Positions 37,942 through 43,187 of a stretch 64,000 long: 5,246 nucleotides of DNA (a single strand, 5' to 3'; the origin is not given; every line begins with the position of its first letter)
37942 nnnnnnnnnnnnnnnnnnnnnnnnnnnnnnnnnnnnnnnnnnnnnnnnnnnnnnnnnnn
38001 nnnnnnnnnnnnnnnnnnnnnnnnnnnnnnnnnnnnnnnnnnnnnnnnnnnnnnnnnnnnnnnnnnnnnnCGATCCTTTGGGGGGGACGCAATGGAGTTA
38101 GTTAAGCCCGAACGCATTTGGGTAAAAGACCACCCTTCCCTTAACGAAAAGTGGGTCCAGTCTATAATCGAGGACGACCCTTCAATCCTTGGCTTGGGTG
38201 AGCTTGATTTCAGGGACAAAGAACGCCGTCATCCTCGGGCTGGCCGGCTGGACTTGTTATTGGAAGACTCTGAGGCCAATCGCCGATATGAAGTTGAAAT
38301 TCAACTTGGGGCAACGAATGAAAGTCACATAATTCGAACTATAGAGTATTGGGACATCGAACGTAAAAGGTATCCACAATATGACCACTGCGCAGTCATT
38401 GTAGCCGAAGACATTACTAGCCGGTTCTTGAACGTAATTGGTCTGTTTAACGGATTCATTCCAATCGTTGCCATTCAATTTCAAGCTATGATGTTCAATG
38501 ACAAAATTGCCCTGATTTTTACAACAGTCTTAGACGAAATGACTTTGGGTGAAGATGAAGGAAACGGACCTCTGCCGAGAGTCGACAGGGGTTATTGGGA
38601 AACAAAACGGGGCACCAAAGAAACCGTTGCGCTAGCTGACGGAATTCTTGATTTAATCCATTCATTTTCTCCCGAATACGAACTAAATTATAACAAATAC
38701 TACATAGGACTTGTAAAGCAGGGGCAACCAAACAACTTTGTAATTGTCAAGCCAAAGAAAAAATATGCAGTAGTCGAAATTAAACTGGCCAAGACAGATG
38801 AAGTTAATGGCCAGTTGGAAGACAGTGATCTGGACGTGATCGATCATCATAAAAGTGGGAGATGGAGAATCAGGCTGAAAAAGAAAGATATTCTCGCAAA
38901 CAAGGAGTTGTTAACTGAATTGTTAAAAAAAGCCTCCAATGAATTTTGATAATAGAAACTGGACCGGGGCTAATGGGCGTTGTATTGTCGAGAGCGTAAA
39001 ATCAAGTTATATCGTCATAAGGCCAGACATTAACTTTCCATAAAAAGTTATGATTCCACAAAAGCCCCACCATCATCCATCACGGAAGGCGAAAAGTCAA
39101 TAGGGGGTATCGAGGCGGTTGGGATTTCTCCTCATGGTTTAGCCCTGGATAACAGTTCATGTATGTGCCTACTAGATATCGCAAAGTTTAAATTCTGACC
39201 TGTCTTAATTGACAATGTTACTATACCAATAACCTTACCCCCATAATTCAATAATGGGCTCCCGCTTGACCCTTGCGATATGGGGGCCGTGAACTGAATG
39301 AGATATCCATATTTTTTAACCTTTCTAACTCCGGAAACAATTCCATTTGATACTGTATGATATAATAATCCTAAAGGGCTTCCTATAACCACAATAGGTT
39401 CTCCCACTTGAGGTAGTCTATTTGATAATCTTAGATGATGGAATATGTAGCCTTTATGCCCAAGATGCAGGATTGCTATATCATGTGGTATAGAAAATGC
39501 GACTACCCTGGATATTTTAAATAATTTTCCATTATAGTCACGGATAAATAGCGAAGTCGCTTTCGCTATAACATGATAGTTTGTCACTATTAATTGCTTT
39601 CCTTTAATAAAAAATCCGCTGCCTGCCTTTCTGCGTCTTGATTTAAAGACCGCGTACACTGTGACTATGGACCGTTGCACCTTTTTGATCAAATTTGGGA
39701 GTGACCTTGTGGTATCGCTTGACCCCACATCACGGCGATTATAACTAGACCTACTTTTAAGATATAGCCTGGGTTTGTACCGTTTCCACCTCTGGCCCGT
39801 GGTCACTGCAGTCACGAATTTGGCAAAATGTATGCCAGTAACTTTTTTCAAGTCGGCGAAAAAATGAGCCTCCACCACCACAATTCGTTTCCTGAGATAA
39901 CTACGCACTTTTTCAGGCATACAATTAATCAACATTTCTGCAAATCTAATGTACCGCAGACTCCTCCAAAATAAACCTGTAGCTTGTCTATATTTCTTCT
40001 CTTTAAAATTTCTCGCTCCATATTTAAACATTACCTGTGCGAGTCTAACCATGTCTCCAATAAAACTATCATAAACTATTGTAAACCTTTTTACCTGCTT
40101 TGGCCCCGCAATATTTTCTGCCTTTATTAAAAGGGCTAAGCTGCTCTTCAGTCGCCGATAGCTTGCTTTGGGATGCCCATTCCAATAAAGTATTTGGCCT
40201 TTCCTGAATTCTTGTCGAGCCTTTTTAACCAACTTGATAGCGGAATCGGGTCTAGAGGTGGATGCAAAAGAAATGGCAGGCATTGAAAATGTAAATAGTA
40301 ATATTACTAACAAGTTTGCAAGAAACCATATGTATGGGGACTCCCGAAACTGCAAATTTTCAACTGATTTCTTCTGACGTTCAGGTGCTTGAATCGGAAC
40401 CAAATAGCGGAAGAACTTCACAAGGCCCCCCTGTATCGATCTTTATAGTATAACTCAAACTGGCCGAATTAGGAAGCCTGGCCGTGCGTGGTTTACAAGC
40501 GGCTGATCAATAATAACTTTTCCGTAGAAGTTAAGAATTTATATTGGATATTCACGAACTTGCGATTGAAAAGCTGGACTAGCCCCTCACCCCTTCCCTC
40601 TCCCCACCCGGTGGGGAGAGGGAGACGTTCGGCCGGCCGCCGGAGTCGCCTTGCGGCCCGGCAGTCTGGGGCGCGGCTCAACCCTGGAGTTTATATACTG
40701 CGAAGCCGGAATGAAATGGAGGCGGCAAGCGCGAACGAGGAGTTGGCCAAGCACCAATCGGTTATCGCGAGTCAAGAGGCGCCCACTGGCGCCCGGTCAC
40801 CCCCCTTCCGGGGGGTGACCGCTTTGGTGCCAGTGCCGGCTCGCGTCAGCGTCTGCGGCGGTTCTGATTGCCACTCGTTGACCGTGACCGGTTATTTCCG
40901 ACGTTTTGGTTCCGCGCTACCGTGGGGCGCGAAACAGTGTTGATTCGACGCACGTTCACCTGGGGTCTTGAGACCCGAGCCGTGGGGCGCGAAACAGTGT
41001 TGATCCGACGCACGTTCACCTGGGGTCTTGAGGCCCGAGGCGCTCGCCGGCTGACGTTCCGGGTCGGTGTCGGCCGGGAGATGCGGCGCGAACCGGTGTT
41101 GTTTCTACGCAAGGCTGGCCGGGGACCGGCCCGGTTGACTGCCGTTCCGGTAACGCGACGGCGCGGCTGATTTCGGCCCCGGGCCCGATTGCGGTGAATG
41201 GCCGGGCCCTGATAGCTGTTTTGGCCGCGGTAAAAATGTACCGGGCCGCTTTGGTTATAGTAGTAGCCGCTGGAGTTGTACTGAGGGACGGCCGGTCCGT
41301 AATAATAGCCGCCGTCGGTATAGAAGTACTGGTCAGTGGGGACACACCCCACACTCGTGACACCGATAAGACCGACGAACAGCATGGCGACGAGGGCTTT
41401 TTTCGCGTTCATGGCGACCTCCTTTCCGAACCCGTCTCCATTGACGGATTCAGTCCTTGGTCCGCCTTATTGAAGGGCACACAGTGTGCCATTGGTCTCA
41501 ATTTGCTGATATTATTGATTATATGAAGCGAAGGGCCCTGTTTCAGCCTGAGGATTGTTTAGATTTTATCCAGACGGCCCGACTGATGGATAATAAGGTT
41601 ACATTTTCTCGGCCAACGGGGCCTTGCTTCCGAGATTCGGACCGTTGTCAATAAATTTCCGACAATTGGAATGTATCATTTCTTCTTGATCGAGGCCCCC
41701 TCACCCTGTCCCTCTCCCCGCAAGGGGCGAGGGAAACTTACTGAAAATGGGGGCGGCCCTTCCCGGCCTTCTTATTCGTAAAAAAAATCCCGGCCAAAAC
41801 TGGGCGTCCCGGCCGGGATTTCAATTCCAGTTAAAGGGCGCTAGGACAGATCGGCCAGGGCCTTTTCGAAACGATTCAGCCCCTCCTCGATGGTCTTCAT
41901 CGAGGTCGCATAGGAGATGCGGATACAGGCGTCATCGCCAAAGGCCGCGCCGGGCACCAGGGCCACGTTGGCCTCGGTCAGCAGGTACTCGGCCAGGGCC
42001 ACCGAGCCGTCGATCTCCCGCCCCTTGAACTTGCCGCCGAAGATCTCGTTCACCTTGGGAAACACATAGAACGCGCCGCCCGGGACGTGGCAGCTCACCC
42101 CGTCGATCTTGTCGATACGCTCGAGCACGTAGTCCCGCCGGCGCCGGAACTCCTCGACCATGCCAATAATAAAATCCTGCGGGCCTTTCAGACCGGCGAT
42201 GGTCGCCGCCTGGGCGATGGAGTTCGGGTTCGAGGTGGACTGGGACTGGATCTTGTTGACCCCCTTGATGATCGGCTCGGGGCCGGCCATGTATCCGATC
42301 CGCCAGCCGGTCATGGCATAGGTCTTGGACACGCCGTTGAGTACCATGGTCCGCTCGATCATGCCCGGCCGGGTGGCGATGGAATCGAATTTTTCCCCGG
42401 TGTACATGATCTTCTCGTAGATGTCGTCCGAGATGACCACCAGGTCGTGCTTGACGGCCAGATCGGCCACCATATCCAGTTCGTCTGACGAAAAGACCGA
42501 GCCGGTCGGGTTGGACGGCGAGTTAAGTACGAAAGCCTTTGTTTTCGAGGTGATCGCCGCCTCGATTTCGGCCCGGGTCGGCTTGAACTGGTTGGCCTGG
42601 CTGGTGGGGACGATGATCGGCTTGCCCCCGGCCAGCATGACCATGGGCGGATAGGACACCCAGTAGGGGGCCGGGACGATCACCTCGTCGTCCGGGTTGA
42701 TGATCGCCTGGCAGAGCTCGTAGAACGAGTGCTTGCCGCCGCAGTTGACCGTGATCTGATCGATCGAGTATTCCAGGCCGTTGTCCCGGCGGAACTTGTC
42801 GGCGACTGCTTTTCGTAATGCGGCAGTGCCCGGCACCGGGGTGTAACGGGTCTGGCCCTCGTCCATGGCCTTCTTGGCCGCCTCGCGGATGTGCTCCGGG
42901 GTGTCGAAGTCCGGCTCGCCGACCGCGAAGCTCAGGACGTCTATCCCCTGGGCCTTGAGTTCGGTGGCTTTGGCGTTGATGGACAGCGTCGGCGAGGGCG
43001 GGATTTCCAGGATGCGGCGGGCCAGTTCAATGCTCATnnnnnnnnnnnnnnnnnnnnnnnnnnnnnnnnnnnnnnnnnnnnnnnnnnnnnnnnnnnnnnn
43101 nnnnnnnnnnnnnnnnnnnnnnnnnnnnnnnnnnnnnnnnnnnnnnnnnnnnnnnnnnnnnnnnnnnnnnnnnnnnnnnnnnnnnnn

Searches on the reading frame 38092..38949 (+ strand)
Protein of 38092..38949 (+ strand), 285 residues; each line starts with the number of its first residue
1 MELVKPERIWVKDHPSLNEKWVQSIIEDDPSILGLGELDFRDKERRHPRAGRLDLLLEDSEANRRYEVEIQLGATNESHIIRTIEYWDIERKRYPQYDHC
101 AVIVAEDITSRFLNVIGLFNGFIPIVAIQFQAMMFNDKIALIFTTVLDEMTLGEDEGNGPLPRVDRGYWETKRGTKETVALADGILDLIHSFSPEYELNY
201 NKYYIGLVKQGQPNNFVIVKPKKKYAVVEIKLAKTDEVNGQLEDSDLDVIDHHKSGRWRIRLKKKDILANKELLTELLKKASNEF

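Call 69: search_protein_families(library=pfam, proteins=[window:38092-38949:+], max_evalue=0.00001)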
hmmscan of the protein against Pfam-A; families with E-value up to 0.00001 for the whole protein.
window:38092-38949:+ (285 aa): 1 family
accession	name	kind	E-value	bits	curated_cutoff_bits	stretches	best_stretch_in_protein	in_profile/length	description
PF18899.5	DUF5655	-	6.1e-06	26.7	24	0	175-282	9-106/109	Domain of unknown function (DUF5655)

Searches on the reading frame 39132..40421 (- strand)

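Call 69: search_protein_families(library=pfam, proteins=[window:39132-40421:-], max_evalue=0.00001)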
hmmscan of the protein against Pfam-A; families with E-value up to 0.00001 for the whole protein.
window:39132-40421:- (429 aa): 2 families
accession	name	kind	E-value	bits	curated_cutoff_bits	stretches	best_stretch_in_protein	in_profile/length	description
PF13365.12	Trypsin_2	-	3.1e-25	90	27.6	1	267-400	1-144/144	Trypsin-like peptidase domain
PF00089.32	Trypsin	-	6.9e-09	36.3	20.6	1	261-415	19-211/220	Trypsin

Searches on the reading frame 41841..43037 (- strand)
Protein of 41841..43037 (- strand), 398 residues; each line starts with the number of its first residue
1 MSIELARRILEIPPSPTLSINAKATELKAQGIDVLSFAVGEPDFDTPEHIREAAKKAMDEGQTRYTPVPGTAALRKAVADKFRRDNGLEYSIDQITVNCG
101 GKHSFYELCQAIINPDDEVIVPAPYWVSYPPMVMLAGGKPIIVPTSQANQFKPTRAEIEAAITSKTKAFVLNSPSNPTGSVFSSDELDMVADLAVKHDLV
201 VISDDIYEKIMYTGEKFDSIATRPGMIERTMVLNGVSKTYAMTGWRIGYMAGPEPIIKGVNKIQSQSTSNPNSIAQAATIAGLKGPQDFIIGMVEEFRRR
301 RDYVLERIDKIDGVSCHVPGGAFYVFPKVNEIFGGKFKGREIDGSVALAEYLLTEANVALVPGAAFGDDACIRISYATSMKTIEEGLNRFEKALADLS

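Call 69: search_protein_families(library=pfam, proteins=[window:41841-43037:-], max_evalue=0.00001)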
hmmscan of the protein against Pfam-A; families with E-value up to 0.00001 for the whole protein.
window:41841-43037:- (398 aa): 2 families
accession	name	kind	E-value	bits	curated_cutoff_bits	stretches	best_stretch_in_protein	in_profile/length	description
PF00155.27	Aminotran_1_2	-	7.3e-73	246.3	19.7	1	33-389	2-360/361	Aminotransferase class I and II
PF01041.23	DegT_DnrJ_EryC1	-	6.3e-10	39.3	19.8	1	95-204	43-145/360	DegT/DnrJ/EryC1/StrS aminotransferase family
